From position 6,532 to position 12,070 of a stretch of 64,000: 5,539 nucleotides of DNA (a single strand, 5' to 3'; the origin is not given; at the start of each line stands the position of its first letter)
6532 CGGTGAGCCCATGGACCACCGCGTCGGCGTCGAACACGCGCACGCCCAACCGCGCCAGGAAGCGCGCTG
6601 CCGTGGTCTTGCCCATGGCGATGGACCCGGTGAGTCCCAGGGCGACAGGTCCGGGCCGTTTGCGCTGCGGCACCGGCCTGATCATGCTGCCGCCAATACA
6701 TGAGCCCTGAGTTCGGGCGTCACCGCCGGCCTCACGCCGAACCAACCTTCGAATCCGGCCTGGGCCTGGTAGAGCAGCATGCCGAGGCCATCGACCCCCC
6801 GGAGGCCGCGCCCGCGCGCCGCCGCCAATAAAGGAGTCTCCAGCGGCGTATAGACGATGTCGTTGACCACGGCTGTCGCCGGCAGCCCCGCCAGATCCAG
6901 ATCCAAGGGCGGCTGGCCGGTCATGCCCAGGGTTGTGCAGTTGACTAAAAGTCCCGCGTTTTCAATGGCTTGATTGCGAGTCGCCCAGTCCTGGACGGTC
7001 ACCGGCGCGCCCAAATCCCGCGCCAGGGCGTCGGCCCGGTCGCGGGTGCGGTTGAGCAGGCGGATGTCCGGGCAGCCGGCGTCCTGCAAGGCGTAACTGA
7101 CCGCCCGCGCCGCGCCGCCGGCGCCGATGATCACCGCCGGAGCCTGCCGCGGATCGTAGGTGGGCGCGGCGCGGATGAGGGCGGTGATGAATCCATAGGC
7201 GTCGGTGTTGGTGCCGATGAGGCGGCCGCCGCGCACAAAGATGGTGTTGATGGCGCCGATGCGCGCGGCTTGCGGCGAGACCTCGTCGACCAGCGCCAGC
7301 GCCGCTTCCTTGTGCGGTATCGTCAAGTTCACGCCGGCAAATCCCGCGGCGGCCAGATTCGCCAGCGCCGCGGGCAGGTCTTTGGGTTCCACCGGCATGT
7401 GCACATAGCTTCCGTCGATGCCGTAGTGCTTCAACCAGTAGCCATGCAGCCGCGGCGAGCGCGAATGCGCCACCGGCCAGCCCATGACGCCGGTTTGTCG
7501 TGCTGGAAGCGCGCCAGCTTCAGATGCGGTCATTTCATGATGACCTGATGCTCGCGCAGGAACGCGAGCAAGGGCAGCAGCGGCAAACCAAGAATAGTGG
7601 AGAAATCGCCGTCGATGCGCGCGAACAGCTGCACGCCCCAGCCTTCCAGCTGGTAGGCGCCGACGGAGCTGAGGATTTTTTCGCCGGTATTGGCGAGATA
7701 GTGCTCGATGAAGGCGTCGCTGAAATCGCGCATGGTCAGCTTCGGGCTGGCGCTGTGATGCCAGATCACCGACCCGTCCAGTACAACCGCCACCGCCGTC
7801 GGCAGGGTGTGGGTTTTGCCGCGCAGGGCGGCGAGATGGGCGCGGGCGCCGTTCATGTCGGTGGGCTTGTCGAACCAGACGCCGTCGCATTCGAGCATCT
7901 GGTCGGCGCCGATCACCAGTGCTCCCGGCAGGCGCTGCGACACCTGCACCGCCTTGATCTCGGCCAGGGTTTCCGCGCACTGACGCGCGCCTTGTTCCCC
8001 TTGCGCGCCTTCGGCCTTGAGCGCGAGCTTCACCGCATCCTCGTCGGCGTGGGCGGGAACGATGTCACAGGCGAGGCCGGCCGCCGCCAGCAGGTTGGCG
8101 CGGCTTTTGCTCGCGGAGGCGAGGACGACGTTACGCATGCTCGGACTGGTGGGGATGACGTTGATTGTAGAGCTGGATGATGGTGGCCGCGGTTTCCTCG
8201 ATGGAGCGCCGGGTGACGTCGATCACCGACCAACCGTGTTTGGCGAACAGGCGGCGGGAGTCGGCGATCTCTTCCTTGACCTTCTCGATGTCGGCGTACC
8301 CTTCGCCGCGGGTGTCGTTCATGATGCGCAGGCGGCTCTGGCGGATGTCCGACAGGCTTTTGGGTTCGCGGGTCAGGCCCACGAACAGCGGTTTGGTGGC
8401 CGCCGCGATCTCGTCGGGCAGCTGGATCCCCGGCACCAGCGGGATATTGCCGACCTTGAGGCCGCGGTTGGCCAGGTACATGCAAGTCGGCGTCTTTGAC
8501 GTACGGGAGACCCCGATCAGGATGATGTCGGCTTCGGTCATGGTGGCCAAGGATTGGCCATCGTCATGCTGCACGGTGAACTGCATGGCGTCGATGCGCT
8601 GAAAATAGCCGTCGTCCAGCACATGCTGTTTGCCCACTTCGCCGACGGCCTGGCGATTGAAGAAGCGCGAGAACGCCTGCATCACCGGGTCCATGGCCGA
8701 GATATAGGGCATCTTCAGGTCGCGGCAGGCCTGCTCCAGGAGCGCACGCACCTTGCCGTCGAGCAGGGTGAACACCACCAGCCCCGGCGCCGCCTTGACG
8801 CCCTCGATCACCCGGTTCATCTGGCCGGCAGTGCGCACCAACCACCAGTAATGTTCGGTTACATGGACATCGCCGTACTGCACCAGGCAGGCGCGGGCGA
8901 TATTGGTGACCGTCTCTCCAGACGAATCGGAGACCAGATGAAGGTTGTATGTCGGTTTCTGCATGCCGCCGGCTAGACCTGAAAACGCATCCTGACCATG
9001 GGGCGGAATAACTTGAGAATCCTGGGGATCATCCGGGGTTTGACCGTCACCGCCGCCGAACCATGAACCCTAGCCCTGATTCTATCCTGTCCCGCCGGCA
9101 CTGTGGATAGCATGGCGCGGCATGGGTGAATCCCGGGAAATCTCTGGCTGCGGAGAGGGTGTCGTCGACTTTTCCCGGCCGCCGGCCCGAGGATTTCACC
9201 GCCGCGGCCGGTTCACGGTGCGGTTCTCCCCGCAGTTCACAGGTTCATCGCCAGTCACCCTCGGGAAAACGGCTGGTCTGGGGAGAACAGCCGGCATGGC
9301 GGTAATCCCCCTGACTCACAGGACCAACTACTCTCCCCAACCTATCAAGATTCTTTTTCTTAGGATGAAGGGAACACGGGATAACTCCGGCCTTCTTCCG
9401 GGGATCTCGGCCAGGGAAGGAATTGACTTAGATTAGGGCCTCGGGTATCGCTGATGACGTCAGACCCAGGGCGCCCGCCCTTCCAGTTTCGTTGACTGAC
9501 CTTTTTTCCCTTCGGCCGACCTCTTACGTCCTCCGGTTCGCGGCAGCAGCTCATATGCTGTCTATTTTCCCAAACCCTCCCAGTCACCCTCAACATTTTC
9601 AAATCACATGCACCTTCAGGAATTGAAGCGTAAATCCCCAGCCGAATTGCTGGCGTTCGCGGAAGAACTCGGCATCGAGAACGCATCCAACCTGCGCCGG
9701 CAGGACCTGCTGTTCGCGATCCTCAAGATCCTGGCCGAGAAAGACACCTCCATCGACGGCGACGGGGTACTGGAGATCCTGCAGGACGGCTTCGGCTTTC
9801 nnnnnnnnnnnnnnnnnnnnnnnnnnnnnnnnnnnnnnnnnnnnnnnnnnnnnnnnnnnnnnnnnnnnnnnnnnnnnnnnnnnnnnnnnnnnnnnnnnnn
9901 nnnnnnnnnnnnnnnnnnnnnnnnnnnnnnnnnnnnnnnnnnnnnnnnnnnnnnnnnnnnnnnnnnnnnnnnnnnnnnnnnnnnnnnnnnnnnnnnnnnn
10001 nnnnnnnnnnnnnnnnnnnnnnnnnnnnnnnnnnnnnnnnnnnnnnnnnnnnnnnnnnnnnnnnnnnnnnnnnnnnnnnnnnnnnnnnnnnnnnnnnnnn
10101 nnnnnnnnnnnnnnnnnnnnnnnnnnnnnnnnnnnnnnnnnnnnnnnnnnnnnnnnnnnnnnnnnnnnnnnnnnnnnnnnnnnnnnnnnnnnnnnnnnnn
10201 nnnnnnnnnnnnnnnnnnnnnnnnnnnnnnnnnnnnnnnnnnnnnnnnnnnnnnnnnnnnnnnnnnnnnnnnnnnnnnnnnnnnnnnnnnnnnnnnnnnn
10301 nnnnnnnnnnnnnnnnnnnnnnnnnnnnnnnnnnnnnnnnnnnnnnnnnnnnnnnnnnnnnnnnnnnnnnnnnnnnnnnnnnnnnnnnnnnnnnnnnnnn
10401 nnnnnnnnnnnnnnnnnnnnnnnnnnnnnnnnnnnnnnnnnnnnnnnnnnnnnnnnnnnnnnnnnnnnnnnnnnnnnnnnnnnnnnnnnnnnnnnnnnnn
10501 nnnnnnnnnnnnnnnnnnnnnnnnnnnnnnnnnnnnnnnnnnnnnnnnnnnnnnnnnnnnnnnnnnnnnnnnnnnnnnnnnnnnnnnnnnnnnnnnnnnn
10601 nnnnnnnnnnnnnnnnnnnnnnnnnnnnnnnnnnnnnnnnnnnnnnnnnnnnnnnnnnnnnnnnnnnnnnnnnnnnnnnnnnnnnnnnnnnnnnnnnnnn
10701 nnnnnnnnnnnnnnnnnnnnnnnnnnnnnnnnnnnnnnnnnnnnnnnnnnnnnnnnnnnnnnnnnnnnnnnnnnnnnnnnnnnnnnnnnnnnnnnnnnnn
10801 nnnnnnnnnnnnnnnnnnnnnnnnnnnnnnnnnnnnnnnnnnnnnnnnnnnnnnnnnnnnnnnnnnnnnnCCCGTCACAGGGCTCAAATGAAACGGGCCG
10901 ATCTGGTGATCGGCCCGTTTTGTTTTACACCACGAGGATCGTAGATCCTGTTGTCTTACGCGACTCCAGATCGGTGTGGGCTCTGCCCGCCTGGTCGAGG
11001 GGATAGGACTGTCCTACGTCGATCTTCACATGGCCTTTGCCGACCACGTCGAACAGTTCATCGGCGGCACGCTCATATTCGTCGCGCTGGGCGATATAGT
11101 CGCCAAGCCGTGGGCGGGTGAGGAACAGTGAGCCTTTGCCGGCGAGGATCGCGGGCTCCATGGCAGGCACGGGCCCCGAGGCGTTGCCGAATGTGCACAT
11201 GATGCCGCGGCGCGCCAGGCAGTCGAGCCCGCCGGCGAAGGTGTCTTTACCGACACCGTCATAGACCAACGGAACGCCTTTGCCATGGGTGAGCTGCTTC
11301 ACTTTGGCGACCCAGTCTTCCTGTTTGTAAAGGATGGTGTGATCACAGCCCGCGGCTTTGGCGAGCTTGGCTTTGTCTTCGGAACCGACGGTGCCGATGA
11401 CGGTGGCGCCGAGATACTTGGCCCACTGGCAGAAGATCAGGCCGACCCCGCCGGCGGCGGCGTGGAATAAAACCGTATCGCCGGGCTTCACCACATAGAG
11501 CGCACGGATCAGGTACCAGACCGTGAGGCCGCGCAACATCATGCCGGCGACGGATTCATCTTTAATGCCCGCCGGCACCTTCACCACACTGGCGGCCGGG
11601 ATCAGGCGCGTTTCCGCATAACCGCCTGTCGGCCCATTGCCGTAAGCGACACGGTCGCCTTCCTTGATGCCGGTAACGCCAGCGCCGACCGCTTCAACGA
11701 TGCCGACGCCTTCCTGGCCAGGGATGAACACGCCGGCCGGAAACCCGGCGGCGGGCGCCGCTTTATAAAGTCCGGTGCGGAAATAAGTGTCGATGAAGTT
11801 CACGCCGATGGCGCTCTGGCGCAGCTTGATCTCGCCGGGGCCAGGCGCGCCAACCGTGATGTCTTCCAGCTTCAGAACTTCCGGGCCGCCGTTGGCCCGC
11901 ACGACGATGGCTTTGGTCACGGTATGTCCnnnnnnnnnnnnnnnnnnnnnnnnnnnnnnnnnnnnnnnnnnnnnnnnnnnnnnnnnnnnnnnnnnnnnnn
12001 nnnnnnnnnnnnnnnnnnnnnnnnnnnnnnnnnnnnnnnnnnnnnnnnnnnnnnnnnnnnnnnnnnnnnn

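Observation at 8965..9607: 643-bp divergent gap is a candidate chromosomal replication origin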

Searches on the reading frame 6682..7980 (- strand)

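Call 5: search_protein_families(library=ncbifam, proteins=[window:6682-7980:-])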
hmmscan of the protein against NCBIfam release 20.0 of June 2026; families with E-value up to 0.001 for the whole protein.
window:6682-7980:- (432 aa): 19 families
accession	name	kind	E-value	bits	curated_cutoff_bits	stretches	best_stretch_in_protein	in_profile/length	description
NF001312.0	PRK00258.1-4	equivalog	2e-113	378.4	295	1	160-430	9-280/285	shikimate dehydrogenase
NF001319.0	PRK00258.3-3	equivalog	8.3e-70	235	252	1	163-421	9-264/279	shikimate dehydrogenase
TIGR00507.1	aroE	equivalog_domain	2.6e-66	223.5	200.2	1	163-421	3-259/270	shikimate dehydrogenase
NF001314.0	PRK00258.2-2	equivalog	9.7e-59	198.8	248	1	163-419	10-275/290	shikimate dehydrogenase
NF009201.0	PRK12549.1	subfamily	9.9e-56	189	235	1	162-419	9-272/286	shikimate dehydrogenase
NF001310.0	PRK00258.1-2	equivalog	8.9e-53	179.2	221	1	164-424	6-269/279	shikimate dehydrogenase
NF001311.0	PRK00258.1-3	equivalog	7.5e-51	172.9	235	1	161-422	6-263/279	shikimate dehydrogenase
NF001315.0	PRK00258.2-4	equivalog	8.9e-51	172.7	413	1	161-416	8-268/284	shikimate dehydrogenase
NF001316.0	PRK00258.2-5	equivalog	9.9e-45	152.8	247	1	162-414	3-244/263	shikimate dehydrogenase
NF001322.0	PRK00258.3-6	equivalog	8.1e-44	150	285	1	162-419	7-255/272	shikimate dehydrogenase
NF009200.0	PRK12548.1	subfamily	8e-43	146.8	432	1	163-416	12-276/289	shikimate dehydrogenase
TIGR01809.1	Shik-DH-AROM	equivalog_domain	2.2e-38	132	196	1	157-416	2-271/282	shikimate dehydrogenase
NF009202.0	PRK12550.1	equivalog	9.1e-37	126.8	306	1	177-420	25-260/272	shikimate 5-dehydrogenase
NF001313.0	PRK00258.2-1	equivalog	4.4e-36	124.9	431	1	163-416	12-275/290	shikimate dehydrogenase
NF010631.0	PRK14027.1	equivalog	4.2e-34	118.2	515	1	200-421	49-274/283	quinate/shikimate dehydrogenase (NAD+)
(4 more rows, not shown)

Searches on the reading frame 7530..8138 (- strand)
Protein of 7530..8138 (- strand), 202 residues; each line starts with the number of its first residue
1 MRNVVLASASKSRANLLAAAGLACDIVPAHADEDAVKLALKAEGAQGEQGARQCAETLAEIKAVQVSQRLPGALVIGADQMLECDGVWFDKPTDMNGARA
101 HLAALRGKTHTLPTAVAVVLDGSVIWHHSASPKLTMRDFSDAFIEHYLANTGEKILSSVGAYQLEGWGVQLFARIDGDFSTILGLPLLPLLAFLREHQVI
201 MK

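Call 5: search_protein_families(library=ncbifam, proteins=[window:7530-8138:-])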
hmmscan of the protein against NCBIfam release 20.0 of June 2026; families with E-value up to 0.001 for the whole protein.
window:7530-8138:- (202 aa): 14 families
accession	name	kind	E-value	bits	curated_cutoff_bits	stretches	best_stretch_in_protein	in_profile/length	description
NF002690.0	PRK02478.1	equivalog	5.3e-65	218.7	269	1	3-200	4-197/199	Maf-like protein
TIGR00172.1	maf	subfamily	3.9e-29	101.5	117.15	1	3-194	4-184/185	Maf family nucleotide pyrophosphatase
NF010948.0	PRK14368.1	equivalog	1e-27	96.8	291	1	3-197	6-189/193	Maf-like protein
NF010942.0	PRK14362.1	equivalog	2.1e-26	92.5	290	1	3-201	13-202/210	Maf-like protein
NF010941.0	PRK14361.1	equivalog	4.7e-26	91.5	272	1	3-199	7-189/194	Maf-like protein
NF010943.0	PRK14363.1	equivalog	3.2e-20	72.5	273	1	4-195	3-181/204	Maf-like protein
NF000867.0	PRK00078.1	equivalog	3.9e-20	72.3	249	1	3-199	2-190/192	Maf-like protein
NF010945.0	PRK14365.1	equivalog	1.1e-19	70.8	273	1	1-198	1-188/197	Maf-like protein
NF003403.0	PRK04694.1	equivalog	1.3e-17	64.2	300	1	6-188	4-178/190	Maf-like protein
NF002401.0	PRK01441.1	equivalog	9.7e-16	57.9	317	1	3-196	6-194/207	Maf-like protein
NF010946.0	PRK14366.1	equivalog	1.8e-15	57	284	1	2-194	5-186/195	Maf-like protein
NF010944.0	PRK14364.1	equivalog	1.5e-13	50.7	311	1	7-191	2-173/181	Maf-like protein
NF010947.0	PRK14367.1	equivalog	1.2e-12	47.4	315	1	3-194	3-188/202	Maf-like protein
NF003141.0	PRK04056.1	equivalog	3.5e-11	43.1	161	1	4-194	2-180/181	septum formation inhibitor Maf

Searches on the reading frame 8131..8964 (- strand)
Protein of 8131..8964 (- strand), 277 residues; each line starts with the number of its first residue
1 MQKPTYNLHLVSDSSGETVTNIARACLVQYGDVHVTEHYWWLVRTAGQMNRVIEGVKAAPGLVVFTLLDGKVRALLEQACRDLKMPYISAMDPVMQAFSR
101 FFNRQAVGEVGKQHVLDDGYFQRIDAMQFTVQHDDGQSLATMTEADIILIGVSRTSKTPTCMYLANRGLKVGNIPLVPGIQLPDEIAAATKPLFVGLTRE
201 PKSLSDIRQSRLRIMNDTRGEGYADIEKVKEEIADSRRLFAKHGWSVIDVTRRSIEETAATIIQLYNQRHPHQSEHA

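Call 5: search_protein_families(library=ncbifam, proteins=[window:8131-8964:-])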
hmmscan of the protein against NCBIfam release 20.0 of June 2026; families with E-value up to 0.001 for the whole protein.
window:8131-8964:- (277 aa): 2 families
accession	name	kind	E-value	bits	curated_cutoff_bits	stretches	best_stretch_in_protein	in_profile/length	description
NF003742.0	PRK05339.1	subfamily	3.3e-96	322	225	1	4-270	4-267/270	pyruvate, phosphate dikinase/phosphoenolpyruvate synthase regulator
NF049928.1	PEPSynRegPpsR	equivalog_domain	8.1e-43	146.6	350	1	7-266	5-266/272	posphoenolpyruvate synthetase regulatory kinase/phosphorylase PpsR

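Call 12: find_related_loci(query=window:8131-8964:-, collection=genome_contigs, flank=4000)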
Query window:8131-8964:- (277 aa) in genome_contigs; peptide patterns used: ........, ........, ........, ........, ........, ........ (x = any residue, [..] = any of these).
57 stretches matched a pattern; 3 encode a relative of the query (tblastn E <= 1e-3); 3 distinct loci.
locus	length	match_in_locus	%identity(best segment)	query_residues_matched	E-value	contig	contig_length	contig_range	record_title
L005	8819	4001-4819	96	1-273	0e+0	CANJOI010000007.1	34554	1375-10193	MAG: Candidatus Marinimicrobia bacterium isolate RH-23may17-709 genome assembly, contig: RH-23may17-C8739, whole genome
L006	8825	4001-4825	95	1-275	0e+0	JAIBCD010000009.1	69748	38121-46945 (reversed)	MAG: Rhodospirillaceae bacterium isolate SSF9 NODE_6783_length_69748_cov_8.166904, whole genome shotgun sequence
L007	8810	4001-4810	93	1-270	2e-174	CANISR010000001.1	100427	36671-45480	MAG: Candidatus Marinimicrobia bacterium isolate RH-15aug16-210 genome assembly, contig: RH-15aug16-C366, whole genome s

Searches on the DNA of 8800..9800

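Call 63: search_rna_families(source=window, start=8800, end=9800, threshold=evalue, max_evalue=1)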
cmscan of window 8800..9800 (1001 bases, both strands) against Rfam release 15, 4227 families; matches with E-value up to 1: 1.
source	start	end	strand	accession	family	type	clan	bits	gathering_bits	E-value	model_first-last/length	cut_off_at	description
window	9170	9234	-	RF00382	DnaX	Cis-reg; frameshift_element;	-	18.2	35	0.26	1-65/65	no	DnaX ribosomal frameshifting element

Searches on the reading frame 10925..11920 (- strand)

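Call 10: search_protein_families(library=ncbifam, proteins=[window:10925-11920:-], max_evalue=0.00001)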
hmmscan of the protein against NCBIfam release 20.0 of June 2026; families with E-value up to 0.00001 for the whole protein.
window:10925-11920:- (331 aa): 21 families
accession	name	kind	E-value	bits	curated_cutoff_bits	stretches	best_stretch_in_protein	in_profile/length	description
NF008024.0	PRK10754.1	subfamily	9e-112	373.3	348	1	1-330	1-326/327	NADPH:quinone reductase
TIGR02824.1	quinone_pig3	subfamily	1.7e-51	175.1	296.8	1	3-330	2-324/325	putative NAD(P)H quinone oxidoreductase, PIG3 family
NF010344.0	PRK13771.1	subfamily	9.9e-27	93.8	349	1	90-329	107-331/334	putative alcohol dehydrogenase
NF041183.1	Pks2_ls1_myc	equivalog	1.6e-26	91.6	2400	1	6-245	1410-1643/2086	sulfolipid-1 biosynthesis phthioceranic/hydroxyphthioceranic acid synthase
NF041172.1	AcrlCoa_red_Thmprot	equivalog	1.5e-22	80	500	1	91-328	108-331/334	acryloyl-CoA reductase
TIGR03989.1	Rxyl_3153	subfamily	5e-20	72.1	440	2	2-92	2-84/370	NDMA-dependent alcohol dehydrogenase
TIGR01751.1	crot-CoA-red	equivalog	4.6e-19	68.4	378.55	1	96-208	137-251/398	crotonyl-CoA carboxylase/reductase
NF006940.0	PRK09422.1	equivalog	6.4e-18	64.8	344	1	98-245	114-260/338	alcohol dehydrogenase AdhP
TIGR02817.1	adh_fam_1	subfamily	8.2e-17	61.6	284.05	1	18-211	17-213/336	zinc-binding alcohol dehydrogenase family protein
TIGR03451.1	mycoS_dep_FDH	equivalog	1.1e-16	60.6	512.9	2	3-92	3-83/358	S-(hydroxymethyl)mycothiol dehydrogenase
NF058644.1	CurcmRedCuraProt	equivalog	5.8e-14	51.9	440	1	14-238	16-233/336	NADPH-dependent curcumin/dihydrocurcumin reductase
TIGR00692.1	tdh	equivalog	7.7e-13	48.2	458.35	1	97-244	115-260/340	L-threonine 3-dehydrogenase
TIGR02823.1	oxido_YhdH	subfamily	1.2e-12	47.3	297.25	1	3-250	1-247/324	acrylyl-CoA reductase family protein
TIGR02822.1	adh_fam_2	subfamily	4.7e-12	45.6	283.5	0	98-191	118-209/329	zinc-binding alcohol dehydrogenase family protein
TIGR02825.1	B4_12hDH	equivalog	4.8e-12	45.9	579.85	1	128-227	122-221/327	leukotriene B4 12-hydroxydehydrogenase/15-oxo-prostaglandin 13-reductase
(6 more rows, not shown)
